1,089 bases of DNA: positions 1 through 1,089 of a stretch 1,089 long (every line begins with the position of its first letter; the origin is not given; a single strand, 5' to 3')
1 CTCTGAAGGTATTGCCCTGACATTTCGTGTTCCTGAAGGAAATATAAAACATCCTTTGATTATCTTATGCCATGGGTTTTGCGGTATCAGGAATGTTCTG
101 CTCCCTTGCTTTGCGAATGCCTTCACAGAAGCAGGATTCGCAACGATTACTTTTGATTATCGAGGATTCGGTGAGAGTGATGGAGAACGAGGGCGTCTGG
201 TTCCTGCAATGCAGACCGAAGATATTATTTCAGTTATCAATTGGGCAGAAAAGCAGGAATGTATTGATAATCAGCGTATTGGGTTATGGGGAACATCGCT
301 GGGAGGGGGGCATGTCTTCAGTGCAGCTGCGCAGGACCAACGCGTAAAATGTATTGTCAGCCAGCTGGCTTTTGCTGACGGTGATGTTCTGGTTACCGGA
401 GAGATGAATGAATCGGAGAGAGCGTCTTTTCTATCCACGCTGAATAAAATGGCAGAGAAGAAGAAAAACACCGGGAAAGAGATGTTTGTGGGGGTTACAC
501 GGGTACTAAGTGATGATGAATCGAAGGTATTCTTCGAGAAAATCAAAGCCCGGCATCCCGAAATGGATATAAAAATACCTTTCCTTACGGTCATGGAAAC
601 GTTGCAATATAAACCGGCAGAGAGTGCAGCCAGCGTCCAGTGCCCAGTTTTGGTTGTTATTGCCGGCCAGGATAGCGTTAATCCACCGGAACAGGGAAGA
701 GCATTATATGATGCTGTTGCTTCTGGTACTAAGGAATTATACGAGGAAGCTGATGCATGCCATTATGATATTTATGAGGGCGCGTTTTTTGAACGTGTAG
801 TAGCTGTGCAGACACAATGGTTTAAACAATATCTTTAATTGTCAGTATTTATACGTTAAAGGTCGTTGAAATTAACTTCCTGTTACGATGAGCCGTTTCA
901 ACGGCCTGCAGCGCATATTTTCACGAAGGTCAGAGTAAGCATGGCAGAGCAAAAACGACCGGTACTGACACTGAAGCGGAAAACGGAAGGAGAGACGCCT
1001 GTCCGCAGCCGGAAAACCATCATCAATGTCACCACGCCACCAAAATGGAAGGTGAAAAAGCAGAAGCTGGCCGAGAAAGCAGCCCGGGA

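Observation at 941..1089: Unlisted finO-like gene start at the 3' edge identifies the locus as the end of an F-like plasmid transfer region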

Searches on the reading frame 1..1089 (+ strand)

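Call 13: search_protein_families(library=pfam, proteins=[L001:12941-13498:+], max_evalue=0.01)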
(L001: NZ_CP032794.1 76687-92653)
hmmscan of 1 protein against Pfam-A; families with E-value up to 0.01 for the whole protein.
L001:12941-13498:+ (186 aa): 2 families
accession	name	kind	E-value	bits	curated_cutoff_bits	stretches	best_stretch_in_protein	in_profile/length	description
PF12602.13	FinO_N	-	1.4e-38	131.1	25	1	1-62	1-62/63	Fertility inhibition protein N terminal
PF04352.18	ProQ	-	4.1e-27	94.8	27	1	73-177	4-107/109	ProQ/FINO family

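Call 14: search_solved_structures(query=L001:12941-13498:+, max_evalue=0.001, show_alignments=1)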
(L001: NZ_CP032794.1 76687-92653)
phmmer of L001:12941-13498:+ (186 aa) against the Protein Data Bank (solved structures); distinct sequences matched with E-value up to 0.001: 6.
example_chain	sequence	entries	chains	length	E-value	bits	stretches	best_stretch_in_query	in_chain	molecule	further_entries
1dvo_A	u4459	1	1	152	1.1e-94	318.3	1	33-184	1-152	FERTILITY INHIBITION PROTEIN O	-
5nb9_A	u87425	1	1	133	3.1e-05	27.1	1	72-173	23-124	RNA chaperone ProQ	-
7rgu_A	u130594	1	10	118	4.6e-05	26.5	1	75-168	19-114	Repressor of competence, RNA Chaperone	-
7rgs_A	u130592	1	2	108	4.6e-05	26.5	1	78-168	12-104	Repressor of competence, RNA Chaperone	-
7rgt_A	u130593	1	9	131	5.4e-05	26.3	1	75-168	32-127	Repressor of competence, RNA Chaperone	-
6s10_A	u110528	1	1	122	0.00068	22.7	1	89-168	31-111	RNA chaperone ProQ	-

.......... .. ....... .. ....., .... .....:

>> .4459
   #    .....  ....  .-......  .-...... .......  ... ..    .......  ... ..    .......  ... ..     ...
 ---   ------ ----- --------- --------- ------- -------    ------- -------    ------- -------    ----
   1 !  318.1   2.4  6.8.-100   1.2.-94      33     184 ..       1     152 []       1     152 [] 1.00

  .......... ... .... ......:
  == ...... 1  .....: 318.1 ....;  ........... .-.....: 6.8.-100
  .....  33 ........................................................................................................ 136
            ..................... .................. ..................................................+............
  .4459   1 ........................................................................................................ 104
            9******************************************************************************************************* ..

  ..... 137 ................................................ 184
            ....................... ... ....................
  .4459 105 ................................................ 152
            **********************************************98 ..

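Call 35: search_protein_families(library=ncbifam, proteins=[L001:11978-12835:+, L001:12941-13498:+], max_evalue=0.001)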
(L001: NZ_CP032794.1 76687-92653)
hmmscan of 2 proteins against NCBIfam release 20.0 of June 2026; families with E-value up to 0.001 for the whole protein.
L001:11978-12835:+ (286 aa): 10 families
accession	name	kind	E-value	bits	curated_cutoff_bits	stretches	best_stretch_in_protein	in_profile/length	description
NF047920.1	lactonase_UilS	equivalog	1e-153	511.1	400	1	2-286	1-285/285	UilS family quorum-quenching N-acyl-homoserine lactonase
TIGR00976.1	CocE_NonD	subfamily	3.1e-08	33.1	66.3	1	48-153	48-154/550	CocE/NonD family hydrolase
TIGR02427.1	protocat_pcaD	equivalog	6.4e-08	32.3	255.85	0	215-257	187-229/251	3-oxoadipate enol-lactonase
NF007857.0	PRK10566.1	equivalog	9.9e-08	32.1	201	1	4-128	5-136/249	esterase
NF051488.1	bifunc_PcaDC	exception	5.8e-07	29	390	1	52-257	37-229/375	bifunctional 3-oxoadipate enol-lactonase/4-carboxymuconolactone decarboxylase PcaDC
TIGR03101.1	hydr2_PEP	hypoth_equivalog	1.8e-06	27.7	202.75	1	43-119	46-119/266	hydrolase 2, exosortase A system-associated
NF058544.1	IVPilMotSglTMyx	equivalog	2.1e-06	27.7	300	1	35-73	45-83/210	type IV pili motility protein SglT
TIGR03100.1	hydr1_PEP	hypoth_equivalog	2.5e-06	27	168.45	1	45-127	49-128/274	hydrolase 1, exosortase A system-associated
NF011457.0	PRK14875.1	equivalog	3.3e-05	23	307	1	21-248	128-342/372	acetoin dehydrogenase dihydrolipoyllysine-residue acetyltransferase subunit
NF051441.1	BisHyethTerphBdeA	equivalog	0.00011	21.6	520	0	45-125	118-194/305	bis(hydroxyethyl) terephthalate hydrolase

L001:12941-13498:+ (186 aa): 2 families
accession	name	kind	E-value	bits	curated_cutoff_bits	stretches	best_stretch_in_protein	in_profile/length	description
NF010317.0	PRK13754.1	subfamily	1.5e-108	360.7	136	1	1-186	1-186/186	fertility inhibition protein FinO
NF003434.0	PRK04950.1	equivalog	6.8e-08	32.7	127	1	94-173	32-110/205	RNA chaperone ProQ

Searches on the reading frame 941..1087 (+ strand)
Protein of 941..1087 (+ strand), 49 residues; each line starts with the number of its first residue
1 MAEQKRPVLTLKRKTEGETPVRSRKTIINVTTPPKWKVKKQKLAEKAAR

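Call 5: search_protein_families(library=pfam, proteins=[window:941-1087:+], max_evalue=1)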
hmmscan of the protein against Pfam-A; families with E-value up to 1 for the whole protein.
seq(49 aa): 1 family
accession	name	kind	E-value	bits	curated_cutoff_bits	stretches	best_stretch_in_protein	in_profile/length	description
PF12602.13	FinO_N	-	9.4e-32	109.2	25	1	1-49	1-49/63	Fertility inhibition protein N terminal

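Call 6: search_solved_structures(query=window:941-1087:+, max_evalue=10, show_alignments=3)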
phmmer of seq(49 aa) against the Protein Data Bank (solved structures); distinct sequences matched with E-value up to 10: 3.
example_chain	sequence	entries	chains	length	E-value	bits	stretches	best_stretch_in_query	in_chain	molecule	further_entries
1dvo_A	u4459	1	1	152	0.0023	21.2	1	33-49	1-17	FERTILITY INHIBITION PROTEIN O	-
3ry0_A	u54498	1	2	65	0.49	14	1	15-48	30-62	Putative tautomerase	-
7ane_n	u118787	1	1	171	0.6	13.8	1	4-41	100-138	uS19m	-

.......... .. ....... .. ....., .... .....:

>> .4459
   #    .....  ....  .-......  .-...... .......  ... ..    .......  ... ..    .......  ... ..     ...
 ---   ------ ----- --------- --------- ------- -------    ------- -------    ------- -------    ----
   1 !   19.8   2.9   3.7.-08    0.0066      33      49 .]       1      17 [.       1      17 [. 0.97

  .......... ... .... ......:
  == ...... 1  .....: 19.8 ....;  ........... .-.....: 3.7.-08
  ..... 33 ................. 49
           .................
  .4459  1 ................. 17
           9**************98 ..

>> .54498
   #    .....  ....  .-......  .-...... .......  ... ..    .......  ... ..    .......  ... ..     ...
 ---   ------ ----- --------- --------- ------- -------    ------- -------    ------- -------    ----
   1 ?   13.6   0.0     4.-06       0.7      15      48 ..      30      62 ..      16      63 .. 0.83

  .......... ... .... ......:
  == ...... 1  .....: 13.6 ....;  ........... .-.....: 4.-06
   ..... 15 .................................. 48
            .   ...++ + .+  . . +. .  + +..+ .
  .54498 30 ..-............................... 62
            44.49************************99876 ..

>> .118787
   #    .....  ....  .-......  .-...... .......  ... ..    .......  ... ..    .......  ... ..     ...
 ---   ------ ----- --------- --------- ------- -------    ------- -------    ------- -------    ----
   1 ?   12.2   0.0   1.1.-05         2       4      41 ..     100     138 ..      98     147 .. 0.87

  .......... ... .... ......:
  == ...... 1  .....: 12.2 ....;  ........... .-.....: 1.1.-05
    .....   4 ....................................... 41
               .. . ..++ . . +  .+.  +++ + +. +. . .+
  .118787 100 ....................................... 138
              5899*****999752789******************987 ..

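Call 35: search_protein_families(library=ncbifam, proteins=[window:941-1087:+], max_evalue=0.001)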
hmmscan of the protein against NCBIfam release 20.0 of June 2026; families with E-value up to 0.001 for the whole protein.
seq(49 aa): 1 family
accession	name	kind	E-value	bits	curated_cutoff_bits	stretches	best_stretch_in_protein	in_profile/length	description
NF010317.0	PRK13754.1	subfamily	3.9e-25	88.7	136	1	1-49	1-49/186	fertility inhibition protein FinO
